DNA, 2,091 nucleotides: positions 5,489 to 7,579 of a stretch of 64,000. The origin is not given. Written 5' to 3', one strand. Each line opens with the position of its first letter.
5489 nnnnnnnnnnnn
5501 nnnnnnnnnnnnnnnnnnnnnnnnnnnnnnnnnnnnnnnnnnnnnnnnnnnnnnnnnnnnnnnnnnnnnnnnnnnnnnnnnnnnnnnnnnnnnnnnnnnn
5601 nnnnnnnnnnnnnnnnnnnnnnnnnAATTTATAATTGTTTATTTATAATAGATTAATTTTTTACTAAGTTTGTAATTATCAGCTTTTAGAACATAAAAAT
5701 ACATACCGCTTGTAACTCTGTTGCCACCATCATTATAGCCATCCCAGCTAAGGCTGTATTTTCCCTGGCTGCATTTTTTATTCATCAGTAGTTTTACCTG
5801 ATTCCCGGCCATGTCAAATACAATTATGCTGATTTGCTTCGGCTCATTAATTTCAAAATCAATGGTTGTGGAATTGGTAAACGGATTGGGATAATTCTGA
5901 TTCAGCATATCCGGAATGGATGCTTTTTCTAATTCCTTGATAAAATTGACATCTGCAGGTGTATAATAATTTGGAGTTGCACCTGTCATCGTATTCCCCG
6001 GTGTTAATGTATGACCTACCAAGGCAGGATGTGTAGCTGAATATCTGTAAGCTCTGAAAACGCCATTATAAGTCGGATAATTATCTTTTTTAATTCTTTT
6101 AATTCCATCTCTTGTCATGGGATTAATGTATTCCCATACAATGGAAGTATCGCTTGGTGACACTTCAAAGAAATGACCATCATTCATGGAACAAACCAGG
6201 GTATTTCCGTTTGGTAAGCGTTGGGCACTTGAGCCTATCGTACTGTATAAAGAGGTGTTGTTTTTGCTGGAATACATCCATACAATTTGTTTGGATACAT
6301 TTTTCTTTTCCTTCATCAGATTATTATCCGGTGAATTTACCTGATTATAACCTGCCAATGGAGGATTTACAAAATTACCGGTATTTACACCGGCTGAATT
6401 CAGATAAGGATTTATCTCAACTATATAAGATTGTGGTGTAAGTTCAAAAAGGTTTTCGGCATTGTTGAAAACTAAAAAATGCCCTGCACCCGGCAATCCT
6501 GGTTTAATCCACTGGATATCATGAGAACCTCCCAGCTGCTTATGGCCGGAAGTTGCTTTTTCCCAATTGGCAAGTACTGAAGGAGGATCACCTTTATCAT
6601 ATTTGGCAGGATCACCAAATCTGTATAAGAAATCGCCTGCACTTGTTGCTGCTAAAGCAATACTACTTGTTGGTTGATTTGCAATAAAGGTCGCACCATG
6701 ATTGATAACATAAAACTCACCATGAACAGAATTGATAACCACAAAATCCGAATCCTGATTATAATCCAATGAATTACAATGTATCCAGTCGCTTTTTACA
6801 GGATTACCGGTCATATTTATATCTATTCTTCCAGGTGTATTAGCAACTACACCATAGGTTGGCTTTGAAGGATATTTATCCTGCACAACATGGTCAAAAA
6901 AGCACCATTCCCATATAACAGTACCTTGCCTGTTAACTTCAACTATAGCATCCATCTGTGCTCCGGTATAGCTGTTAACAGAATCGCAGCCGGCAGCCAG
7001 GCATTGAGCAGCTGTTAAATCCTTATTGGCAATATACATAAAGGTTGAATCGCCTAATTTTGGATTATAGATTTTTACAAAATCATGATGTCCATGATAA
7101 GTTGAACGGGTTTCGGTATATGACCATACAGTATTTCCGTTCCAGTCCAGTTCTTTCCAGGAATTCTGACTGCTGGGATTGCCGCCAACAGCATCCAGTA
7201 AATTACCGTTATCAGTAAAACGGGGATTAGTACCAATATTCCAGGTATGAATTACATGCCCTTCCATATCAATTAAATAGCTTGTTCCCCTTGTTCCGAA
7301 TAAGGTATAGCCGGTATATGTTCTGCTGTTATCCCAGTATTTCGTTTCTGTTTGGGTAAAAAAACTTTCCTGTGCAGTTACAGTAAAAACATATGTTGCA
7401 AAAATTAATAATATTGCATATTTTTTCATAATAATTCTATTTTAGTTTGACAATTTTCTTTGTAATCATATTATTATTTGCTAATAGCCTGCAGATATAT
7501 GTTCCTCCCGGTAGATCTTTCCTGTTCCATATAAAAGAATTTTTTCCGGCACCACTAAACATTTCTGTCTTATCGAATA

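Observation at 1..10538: ECF-sigma-headed ~10.5-kb gene string encoding five T9SS-exported enzymes (ASST-like x2, PAP-like phosphoesterase x2, DUF1566-FGE fusion)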

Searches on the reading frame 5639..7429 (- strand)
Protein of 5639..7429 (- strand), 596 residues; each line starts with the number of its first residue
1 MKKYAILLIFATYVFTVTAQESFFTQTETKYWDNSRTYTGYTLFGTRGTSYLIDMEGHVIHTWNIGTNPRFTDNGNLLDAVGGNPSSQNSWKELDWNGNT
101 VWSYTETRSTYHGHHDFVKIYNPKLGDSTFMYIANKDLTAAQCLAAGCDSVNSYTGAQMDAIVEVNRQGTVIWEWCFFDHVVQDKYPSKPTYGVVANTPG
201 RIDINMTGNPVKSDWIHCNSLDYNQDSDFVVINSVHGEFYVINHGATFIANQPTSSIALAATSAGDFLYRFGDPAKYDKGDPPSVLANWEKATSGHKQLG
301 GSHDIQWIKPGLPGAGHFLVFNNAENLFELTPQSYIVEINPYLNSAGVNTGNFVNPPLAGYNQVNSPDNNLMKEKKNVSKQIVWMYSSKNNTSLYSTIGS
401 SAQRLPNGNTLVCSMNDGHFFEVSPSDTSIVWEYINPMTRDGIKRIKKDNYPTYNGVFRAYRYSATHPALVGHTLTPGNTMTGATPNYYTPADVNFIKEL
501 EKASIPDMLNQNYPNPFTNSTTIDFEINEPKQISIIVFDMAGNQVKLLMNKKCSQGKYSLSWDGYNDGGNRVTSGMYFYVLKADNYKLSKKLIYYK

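Call 6: search_protein_families(library=pfam, proteins=[window:5639-7429:-], max_evalue=0.01)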
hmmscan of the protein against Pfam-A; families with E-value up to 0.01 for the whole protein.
window:5639-7429:- (596 aa): 5 families
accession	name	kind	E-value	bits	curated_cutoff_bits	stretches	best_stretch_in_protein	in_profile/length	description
PF05935.17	Arylsulfotrans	-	9.1e-12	45.1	24.2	1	50-419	30-336/374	Arylsulfotransferase (ASST)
PF18962.6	Por_Secre_tail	-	1.8e-08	35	27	1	513-593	2-74/75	Secretion system C-terminal sorting domain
PF13860.13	FlgD_ig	-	3e-08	34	27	1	521-585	12-77/79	FlgD Ig-like domain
PF13585.12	CHU_C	-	7.2e-07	29.7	27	1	523-586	20-76/86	CHU_C Type IX secretion signal domain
PF14269.12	Arylsulfotran_2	-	0.0009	19.2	27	1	94-436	30-300/301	Arylsulfotransferase (ASST)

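Call 7: search_protein_families(library=ncbifam, proteins=[window:5639-7429:-], max_evalue=0.01)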
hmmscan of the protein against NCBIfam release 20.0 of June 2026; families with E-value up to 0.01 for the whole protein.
window:5639-7429:- (596 aa): 7 families
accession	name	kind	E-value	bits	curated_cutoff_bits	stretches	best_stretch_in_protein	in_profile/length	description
NF033707.1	T9SS_sortase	equivalog_domain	9.4e-11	40.1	420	1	511-585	1000-1079/1095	type IX secretion system sortase PorU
TIGR04183.1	Por_Secre_tail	domain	1.1e-10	41.4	23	1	513-593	2-70/72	T9SS type A sorting domain-containing protein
NF052323.1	T9SSA_dep_M6i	equivalog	5.3e-08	31.3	600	1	509-585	957-1028/1043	T9SS-dependent M6-like inactivated metalloprotease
NF038113.1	T9SSA_dep_M36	equivalog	4.4e-06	25.1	885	1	498-593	781-867/869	T9SS-dependent M36 family metallopeptidase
NF009276.0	PRK12633.1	equivalog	3.6e-05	23.6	383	1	529-583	127-181/234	flagellar basal body rod modification protein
NF005176.1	PRK06655.1-1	equivalog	5.1e-05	23.3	230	1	529-584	95-150/197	flagellar hook assembly protein FlgD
NF009453.0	PRK12813.1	equivalog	0.0079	15.8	264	0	523-583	115-173/223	flagellar basal body rod modification protein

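Call 21: search_solved_structures(query=window:5639-7429:-, max_evalue=1, show_alignments=2)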
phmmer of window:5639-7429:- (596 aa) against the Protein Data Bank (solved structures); distinct sequences matched with E-value up to 1: 4.
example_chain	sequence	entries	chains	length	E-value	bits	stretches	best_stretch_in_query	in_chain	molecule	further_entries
3c12_A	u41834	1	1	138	0.17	14.1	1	536-581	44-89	Flagellar protein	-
7eh9_A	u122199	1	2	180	0.23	13.6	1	517-585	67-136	Basal-body rod modification protein FlgD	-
7bhq_A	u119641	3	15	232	0.3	13.2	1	517-585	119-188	Basal-body rod modification protein FlgD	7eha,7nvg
4mhv_A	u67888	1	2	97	0.84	11.7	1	376-441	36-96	Protein C-ets-2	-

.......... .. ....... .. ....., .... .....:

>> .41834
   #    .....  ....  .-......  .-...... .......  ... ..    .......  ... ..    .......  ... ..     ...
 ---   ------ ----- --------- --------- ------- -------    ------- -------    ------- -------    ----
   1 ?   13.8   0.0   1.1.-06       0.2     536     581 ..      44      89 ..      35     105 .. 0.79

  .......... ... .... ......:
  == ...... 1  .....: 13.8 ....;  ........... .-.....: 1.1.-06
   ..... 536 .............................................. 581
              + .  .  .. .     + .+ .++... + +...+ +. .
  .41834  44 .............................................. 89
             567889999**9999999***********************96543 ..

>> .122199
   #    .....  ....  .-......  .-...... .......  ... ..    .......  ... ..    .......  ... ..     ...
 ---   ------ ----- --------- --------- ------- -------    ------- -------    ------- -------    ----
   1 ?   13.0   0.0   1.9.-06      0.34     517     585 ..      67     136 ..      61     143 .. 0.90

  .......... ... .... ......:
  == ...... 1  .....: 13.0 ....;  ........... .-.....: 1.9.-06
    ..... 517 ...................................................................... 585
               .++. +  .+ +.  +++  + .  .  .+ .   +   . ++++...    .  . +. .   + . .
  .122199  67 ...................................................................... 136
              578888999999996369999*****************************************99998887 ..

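Call 24: find_homologous_proteins(query=window:5639-7429:-, max_evalue=0.00001)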
Query window:5639-7429:- (596 aa): 4963 proteins with E <= 0.00001 among 8000 candidates; the best 120 are listed.
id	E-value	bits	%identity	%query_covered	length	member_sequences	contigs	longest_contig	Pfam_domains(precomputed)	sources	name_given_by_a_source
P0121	0.0e+0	1404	100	100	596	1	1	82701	PF13585.13,PF18962.8,PF05935.18,PF13860.13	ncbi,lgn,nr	ncbi:MAG: aryl-sulfate sulfotransferase [Bacteroidetes bacterium]|nr:aryl-sulfate sulfotransferase [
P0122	0.0e+0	1230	58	80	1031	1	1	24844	PF14269.13,PF05935.18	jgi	jgi:hypothetical protein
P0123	0.0e+0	1209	55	84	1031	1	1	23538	PF14269.13,PF05935.18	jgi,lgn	jgi:hypothetical protein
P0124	0.0e+0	1205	59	77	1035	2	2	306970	PF14269.13,PF05935.18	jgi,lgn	jgi:hypothetical protein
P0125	0.0e+0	1197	58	81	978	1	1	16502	PF14269.13,PF05935.18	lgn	-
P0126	0.0e+0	1188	57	81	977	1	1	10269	PF14269.13,PF05935.18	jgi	jgi:hypothetical protein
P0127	0.0e+0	1177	55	81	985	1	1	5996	PF14269.13,PF05935.18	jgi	jgi:hypothetical protein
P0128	0.0e+0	1161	54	80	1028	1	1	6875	PF14269.13,PF05935.18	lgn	-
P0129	0.0e+0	1154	54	81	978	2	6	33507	PF14269.13,PF05935.18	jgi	jgi:hypothetical protein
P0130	0.0e+0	1146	57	78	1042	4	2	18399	PF14269.13,PF05935.18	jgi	-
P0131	0.0e+0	1142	80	100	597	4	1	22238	PF13585.13,PF18962.8,PF05935.18,PF13860.13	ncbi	ncbi:MAG: aryl-sulfate sulfotransferase [Bacteroidales bacterium]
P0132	0.0e+0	1117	78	100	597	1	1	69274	PF13585.13,PF18962.8,PF05935.18,PF13860.13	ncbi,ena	ncbi:MAG: aryl-sulfate sulfotransferase [Bacteroidota bacterium]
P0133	0.0e+0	1114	77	100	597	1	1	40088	PF13585.13,PF18962.8,PF05935.18,PF13860.13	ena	-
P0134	0.0e+0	1110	77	100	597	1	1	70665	PF13585.13,PF18962.8,PF05935.18,PF13860.13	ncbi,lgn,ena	-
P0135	0.0e+0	1093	76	100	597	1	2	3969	PF13585.13,PF18962.8,PF05935.18,PF13860.13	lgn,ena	-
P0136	0.0e+0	1087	76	100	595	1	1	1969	PF13585.13,PF18962.8,PF05935.18,PF13860.13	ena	-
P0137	0.0e+0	1083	75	99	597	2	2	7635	PF13585.13,PF18962.8,PF05935.18,PF13860.13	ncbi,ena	ncbi:MAG: aryl-sulfate sulfotransferase [Bacteroidota bacterium]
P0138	0.0e+0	1083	76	100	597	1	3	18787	PF13585.13,PF18962.8,PF05935.18,PF13860.13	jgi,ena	-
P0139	0.0e+0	1080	76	100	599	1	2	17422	PF18962.8,PF05935.18,PF13860.13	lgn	-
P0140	0.0e+0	1079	57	80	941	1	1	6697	PF14269.13,PF05935.18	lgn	-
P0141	0.0e+0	1079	76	100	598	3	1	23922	PF13585.13,PF18962.8,PF05935.18,PF13860.13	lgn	-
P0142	0.0e+0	1075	75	100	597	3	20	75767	PF13585.13,PF18962.8,PF05935.18,PF13860.13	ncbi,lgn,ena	-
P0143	0.0e+0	1073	75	100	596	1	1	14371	PF13585.13,PF18962.8,PF05935.18,PF13860.13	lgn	-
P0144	0.0e+0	1072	75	100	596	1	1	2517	PF13585.13,PF18962.8,PF05935.18,PF13860.13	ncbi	-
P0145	0.0e+0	1072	75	100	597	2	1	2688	PF13585.13,PF18962.8,PF05935.18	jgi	jgi:Arylsulfotransferase (ASST)/CHU_C Type IX secretion signal domain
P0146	0.0e+0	1072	76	97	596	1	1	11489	PF13585.13,PF18962.8,PF05935.18,PF13860.13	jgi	jgi:hypothetical protein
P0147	0.0e+0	1071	75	99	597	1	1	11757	PF13585.13,PF18962.8,PF05935.18,PF13860.13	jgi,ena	-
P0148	0.0e+0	1071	78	96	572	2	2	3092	PF13585.13,PF18962.8,PF05935.18,PF13860.13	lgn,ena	-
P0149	0.0e+0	1071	75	100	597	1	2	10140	PF13585.13,PF18962.8,PF05935.18,PF13860.13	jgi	jgi:hypothetical protein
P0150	0.0e+0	1071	76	100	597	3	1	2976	PF13585.13,PF18962.8,PF05935.18,PF13860.13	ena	-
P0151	0.0e+0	1071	74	99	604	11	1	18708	PF13585.13,PF18962.8,PF05935.18,PF13860.13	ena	-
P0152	0.0e+0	1070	75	99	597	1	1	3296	PF13585.13,PF18962.8,PF05935.18,PF13860.13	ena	-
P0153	0.0e+0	1068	76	100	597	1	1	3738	PF13585.13,PF18962.8,PF05935.18,PF13860.13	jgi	jgi:hypothetical protein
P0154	0.0e+0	1067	75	100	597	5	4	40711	PF13585.13,PF18962.8,PF05935.18,PF13860.13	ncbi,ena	-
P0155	0.0e+0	1065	75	100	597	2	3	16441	PF13585.13,PF18962.8,PF05935.18,PF13860.13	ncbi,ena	-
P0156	0.0e+0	1065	74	100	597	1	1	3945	PF13585.13,PF18962.8,PF05935.18,PF13860.13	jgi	jgi:hypothetical protein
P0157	0.0e+0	1064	74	100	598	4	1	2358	PF13585.13,PF18962.8,PF05935.18,PF13860.13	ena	-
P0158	0.0e+0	1064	75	100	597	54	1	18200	PF18962.8,PF05935.18,PF13860.13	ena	-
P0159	0.0e+0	1062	74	100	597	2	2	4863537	PF13585.13,PF18962.8,PF05935.18,PF13860.13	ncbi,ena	-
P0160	0.0e+0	1062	74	100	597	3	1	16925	PF18962.8,PF05935.18,PF13860.13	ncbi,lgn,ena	-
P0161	0.0e+0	1061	75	98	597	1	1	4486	PF13585.13,PF18962.8,PF05935.18,PF13860.13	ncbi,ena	-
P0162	0.0e+0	1060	77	97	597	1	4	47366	PF13585.13,PF18962.8,PF05935.18,PF13860.13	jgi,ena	-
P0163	0.0e+0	1060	73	100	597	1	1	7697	PF13585.13,PF18962.8,PF05935.18,PF13860.13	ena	-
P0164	0.0e+0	1059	73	100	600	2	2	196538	PF13585.13,PF18962.8,PF05935.18,PF13860.13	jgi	jgi:hypothetical protein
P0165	0.0e+0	1059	77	97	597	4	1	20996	PF13585.13,PF18962.8,PF05935.18,PF13860.13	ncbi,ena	-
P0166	0.0e+0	1059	74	100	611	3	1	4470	PF13585.13,PF18962.8,PF05935.18,PF13860.13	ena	-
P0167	0.0e+0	1058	74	100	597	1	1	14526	PF13585.13,PF18962.8,PF05935.18,PF13860.13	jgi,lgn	jgi:hypothetical protein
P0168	0.0e+0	1058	73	100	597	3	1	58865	PF13585.13,PF18962.8,PF05935.18,PF13860.13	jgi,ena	-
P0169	0.0e+0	1057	73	100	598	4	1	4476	PF13585.13,PF18962.8,PF14269.13,PF05935.18,PF13860.13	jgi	-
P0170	0.0e+0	1056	73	100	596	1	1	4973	PF13585.13,PF18962.8,PF05935.18,PF13860.13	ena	-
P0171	0.0e+0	1054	74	100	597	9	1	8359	PF13585.13,PF18962.8,PF05935.18,PF13860.13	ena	-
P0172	0.0e+0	1054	74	100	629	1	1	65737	PF13585.13,PF18962.8,PF05935.18,PF13860.13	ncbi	-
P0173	0.0e+0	1053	75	100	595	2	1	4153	PF13585.13,PF18962.8,PF05935.18,PF13860.13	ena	-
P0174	0.0e+0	1053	73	100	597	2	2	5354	PF13585.13,PF18962.8,PF05935.18,PF13860.13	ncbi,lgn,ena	-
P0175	0.0e+0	1052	73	100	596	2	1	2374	PF13585.13,PF18962.8,PF05935.18,PF13860.13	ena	-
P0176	0.0e+0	1052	74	100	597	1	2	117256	PF13585.13,PF18962.8,PF05935.18,PF13860.13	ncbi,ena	ncbi:MAG: aryl-sulfate sulfotransferase [Bacteroidota bacterium]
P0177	0.0e+0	1052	73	100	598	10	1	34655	PF18962.8,PF05935.18,PF13860.13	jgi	-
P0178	0.0e+0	1052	74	100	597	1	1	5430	PF13585.13,PF18962.8,PF05935.18,PF13860.13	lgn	-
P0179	0.0e+0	1052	73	99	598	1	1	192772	PF13585.13,PF18962.8,PF05935.18,PF13860.13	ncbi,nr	ncbi:MAG: aryl-sulfate sulfotransferase [Bacteroidetes bacterium]|nr:aryl-sulfate sulfotransferase [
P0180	0.0e+0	1051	73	100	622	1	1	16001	PF05935.18,PF13860.13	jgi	jgi:hypothetical protein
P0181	0.0e+0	1051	73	100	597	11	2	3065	PF13585.13,PF18962.8,PF05935.18,PF13860.13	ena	-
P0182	0.0e+0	1051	75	100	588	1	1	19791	PF13585.13,PF18962.8,PF05935.18,PF13860.13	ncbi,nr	ncbi:MAG: aryl-sulfate sulfotransferase [Bacteroidetes bacterium]|nr:aryl-sulfate sulfotransferase [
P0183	0.0e+0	1051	72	100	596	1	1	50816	PF13585.13,PF18962.8,PF05935.18,PF13860.13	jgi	jgi:hypothetical protein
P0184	0.0e+0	1051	74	100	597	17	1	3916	PF13585.13,PF18962.8,PF05935.18,PF13860.13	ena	-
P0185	0.0e+0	1050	73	100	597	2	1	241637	PF13585.13,PF18962.8,PF05935.18,PF13860.13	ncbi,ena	-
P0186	0.0e+0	1050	74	100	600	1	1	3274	PF13585.13,PF18962.8,PF05935.18,PF13860.13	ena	-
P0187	0.0e+0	1049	73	100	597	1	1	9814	PF13585.13,PF18962.8,PF05935.18,PF13860.13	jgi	jgi:hypothetical protein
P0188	0.0e+0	1049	74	100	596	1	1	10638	PF13585.13,PF18962.8,PF05935.18,PF13860.13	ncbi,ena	-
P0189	0.0e+0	1048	74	100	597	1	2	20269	PF13585.13,PF18962.8,PF05935.18,PF13860.13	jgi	jgi:hypothetical protein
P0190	0.0e+0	1048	73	100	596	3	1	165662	PF13585.13,PF18962.8,PF05935.18,PF13860.13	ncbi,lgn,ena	-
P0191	0.0e+0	1046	73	100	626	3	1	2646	PF13585.13,PF18962.8,PF05935.18,PF13860.13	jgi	-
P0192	0.0e+0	1046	75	98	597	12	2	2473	PF13585.13,PF18962.8,PF05935.18,PF13860.13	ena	-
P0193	0.0e+0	1046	74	100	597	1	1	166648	PF13585.13,PF18962.8,PF14269.13,PF05935.18,PF13860.13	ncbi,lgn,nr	ncbi:MAG: aryl-sulfate sulfotransferase [Bacteroidales bacterium]|nr:aryl-sulfate sulfotransferase [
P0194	0.0e+0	1045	74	100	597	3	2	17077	PF13585.13,PF18962.8,PF05935.18,PF13860.13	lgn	-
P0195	0.0e+0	1045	73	100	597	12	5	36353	PF13585.13,PF18962.8,PF05935.18,PF13860.13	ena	-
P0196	0.0e+0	1044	73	100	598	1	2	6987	PF18962.8,PF05935.18,PF13860.13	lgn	-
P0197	0.0e+0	1044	74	99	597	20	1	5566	PF13585.13,PF18962.8,PF05935.18,PF13860.13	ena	-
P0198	0.0e+0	1042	75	97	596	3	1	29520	PF13585.13,PF18962.8,PF05935.18,PF13860.13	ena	-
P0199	0.0e+0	1040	73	100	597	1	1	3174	PF13585.13,PF18962.8,PF05935.18,PF13860.13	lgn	-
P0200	0.0e+0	1038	73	100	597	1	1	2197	PF18962.8,PF05935.18,PF13860.13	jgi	jgi:hypothetical protein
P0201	0.0e+0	1037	75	97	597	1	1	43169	PF13585.13,PF18962.8,PF05935.18,PF13860.13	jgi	jgi:hypothetical protein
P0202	0.0e+0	1037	73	99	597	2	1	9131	PF13585.13,PF18962.8,PF05935.18,PF13860.13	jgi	jgi:hypothetical protein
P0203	0.0e+0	1036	73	99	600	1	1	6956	PF13585.13,PF18962.8,PF05935.18,PF13860.13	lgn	-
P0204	0.0e+0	1035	73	100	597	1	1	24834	PF13585.13,PF18962.8,PF05935.18,PF13860.13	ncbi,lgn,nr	ncbi:MAG: aryl-sulfate sulfotransferase [Bacteroidetes bacterium]|nr:aryl-sulfate sulfotransferase [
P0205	0.0e+0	1034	75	96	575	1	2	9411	PF13585.13,PF18962.8,PF05935.18,PF13860.13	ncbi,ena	-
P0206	0.0e+0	1033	73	99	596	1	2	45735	PF18962.8,PF05935.18,PF13860.13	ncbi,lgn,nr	ncbi:MAG: aryl-sulfate sulfotransferase [Bacteroidetes bacterium]|nr:aryl-sulfate sulfotransferase [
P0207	0.0e+0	1032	73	100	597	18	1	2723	PF13585.13,PF05935.18,PF13860.13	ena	-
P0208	0.0e+0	1032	73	99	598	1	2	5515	PF18962.8,PF05935.18,PF13860.13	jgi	jgi:hypothetical protein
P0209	0.0e+0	1032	72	99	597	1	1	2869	PF13585.13,PF18962.8,PF05935.18,PF13860.13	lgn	-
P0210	0.0e+0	1030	72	100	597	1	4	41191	PF13585.13,PF18962.8,PF05935.18,PF13860.13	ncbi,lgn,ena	-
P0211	0.0e+0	1030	72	100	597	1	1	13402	PF13585.13,PF18962.8,PF05935.18,PF13860.13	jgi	jgi:hypothetical protein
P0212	0.0e+0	1030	72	100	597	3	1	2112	PF13585.13,PF18962.8,PF14269.13,PF05935.18,PF13860.13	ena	-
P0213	0.0e+0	1029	72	100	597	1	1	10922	PF13585.13,PF18962.8,PF05935.18,PF13860.13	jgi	jgi:hypothetical protein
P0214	0.0e+0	1028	72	100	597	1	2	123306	PF13585.13,PF18962.8,PF05935.18,PF13860.13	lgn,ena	-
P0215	0.0e+0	1026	71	100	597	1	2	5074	PF13585.13,PF18962.8,PF05935.18,PF13860.13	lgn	-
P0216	0.0e+0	1026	72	100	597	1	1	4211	PF18962.8,PF05935.18,PF13860.13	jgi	jgi:hypothetical protein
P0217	0.0e+0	1025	72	100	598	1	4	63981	PF13585.13,PF18962.8,PF05935.18,PF13860.13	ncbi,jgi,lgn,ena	-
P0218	0.0e+0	1024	71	100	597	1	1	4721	PF13585.13,PF18962.8,PF05935.18,PF13860.13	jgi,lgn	jgi:hypothetical protein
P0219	0.0e+0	1024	71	100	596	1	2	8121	PF13585.13,PF05935.18,PF13860.13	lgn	-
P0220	0.0e+0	1022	71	99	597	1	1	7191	PF18962.8,PF05935.18,PF13860.13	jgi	jgi:hypothetical protein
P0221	0.0e+0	1022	72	100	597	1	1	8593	PF13585.13,PF18962.8,PF05935.18,PF13860.13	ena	-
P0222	0.0e+0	1021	72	100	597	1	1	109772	PF18962.8,PF05935.18,PF13860.13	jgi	jgi:hypothetical protein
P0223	0.0e+0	1021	71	100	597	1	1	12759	PF18962.8,PF05935.18,PF13860.13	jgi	jgi:hypothetical protein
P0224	0.0e+0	1021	72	99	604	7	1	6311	PF18962.8,PF05935.18,PF13860.13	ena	-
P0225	0.0e+0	1020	71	100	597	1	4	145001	PF13585.13,PF18962.8,PF05935.18,PF13860.13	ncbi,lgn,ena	ncbi:MAG: aryl-sulfate sulfotransferase [Bacteroidota bacterium]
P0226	0.0e+0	1020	70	99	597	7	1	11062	PF05935.18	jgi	jgi:hypothetical protein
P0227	0.0e+0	1019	71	100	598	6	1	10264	PF13585.13,PF18962.8,PF05935.18,PF13860.13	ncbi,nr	ncbi:MAG: aryl-sulfate sulfotransferase [Bacteroidia bacterium]|nr:aryl-sulfate sulfotransferase [Ba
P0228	0.0e+0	1018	73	100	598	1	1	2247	PF18962.8,PF14269.13,PF05935.18,PF13860.13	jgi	jgi:hypothetical protein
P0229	0.0e+0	1018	72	99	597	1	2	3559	PF18962.8,PF05935.18,PF13860.13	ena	-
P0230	0.0e+0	1018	73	96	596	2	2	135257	PF18962.8,PF05935.18,PF13860.13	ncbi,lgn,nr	ncbi:MAG: aryl-sulfate sulfotransferase [Bacteroidetes bacterium]|nr:aryl-sulfate sulfotransferase [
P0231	0.0e+0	1017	71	100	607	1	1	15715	PF13585.13,PF05935.18,PF13860.13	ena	-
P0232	0.0e+0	1017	70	100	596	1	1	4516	PF05935.18,PF13860.13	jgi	jgi:hypothetical protein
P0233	0.0e+0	1017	73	100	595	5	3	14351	PF13585.13,PF18962.8,PF05935.18,PF13860.13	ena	-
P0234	0.0e+0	1016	71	99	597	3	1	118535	PF05935.18,PF13860.13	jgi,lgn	-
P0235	0.0e+0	1015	74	96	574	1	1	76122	PF13585.13,PF18962.8,PF05935.18,PF13860.13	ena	-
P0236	0.0e+0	1015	71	100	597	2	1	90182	PF13585.13,PF18962.8,PF14269.13,PF05935.18,PF13860.13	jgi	jgi:hypothetical protein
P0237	0.0e+0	1015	71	100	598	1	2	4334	PF13585.13,PF18962.8,PF05935.18,PF13860.13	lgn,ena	-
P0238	0.0e+0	1015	71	100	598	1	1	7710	PF18962.8,PF05935.18,PF13860.13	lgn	-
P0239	0.0e+0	1014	74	96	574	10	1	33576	PF13585.13,PF18962.8,PF05935.18,PF13860.13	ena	-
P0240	0.0e+0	1014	69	100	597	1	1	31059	PF18962.8,PF05935.18,PF13860.13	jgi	jgi:hypothetical protein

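Call 26: find_encoding_contigs(protein=P0124, flank=10000, max_places=3)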
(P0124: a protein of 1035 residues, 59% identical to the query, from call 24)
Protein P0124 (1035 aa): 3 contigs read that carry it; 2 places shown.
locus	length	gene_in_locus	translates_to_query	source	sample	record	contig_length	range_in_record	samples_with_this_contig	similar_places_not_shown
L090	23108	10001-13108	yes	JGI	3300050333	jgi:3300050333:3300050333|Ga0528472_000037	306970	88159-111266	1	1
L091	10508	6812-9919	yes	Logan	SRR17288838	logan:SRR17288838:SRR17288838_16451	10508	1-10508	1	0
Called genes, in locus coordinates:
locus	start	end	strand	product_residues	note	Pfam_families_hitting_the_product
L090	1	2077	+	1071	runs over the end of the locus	PF00873:ACR_tran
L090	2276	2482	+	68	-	-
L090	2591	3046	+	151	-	-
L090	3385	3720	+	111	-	-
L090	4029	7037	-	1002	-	PF00069:Pkinase, PF07714:PK_Tyr_Ser-Thr, PF13424:TPR_12 (faint), PF00069:Pkinase, PF13428:TPR_14 (faint), PF07719:TPR_2 (faint), PF14559:TPR_19 (faint), PF10952:DUF2753 (faint), +1 more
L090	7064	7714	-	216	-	PF07638:Sigma70_ECF, PF04542:Sigma70_r2, PF08281:Sigma70_r4_2, PF04545:Sigma70_r4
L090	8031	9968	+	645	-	PF01161:PBP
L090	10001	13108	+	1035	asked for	PF14269:Arylsulfotran_2 (faint), PF05935:Arylsulfotrans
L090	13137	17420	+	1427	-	PF03781:FGE-sulfatase, PF08450:SGL, PF05935:Arylsulfotrans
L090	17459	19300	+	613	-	PF01161:PBP, PF07603:Lcl_C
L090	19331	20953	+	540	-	-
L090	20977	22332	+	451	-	PF13801:Metal_resist (faint), PF07813:LTXXQ (faint)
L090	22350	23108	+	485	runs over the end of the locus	PF00149:Metallophos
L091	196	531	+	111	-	-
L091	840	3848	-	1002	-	PF00069:Pkinase, PF07714:PK_Tyr_Ser-Thr, PF13424:TPR_12 (faint), PF00069:Pkinase, PF13428:TPR_14 (faint), PF07719:TPR_2 (faint), PF14559:TPR_19 (faint), PF10952:DUF2753 (faint), +1 more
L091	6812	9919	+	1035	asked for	PF14269:Arylsulfotran_2 (faint), PF05935:Arylsulfotrans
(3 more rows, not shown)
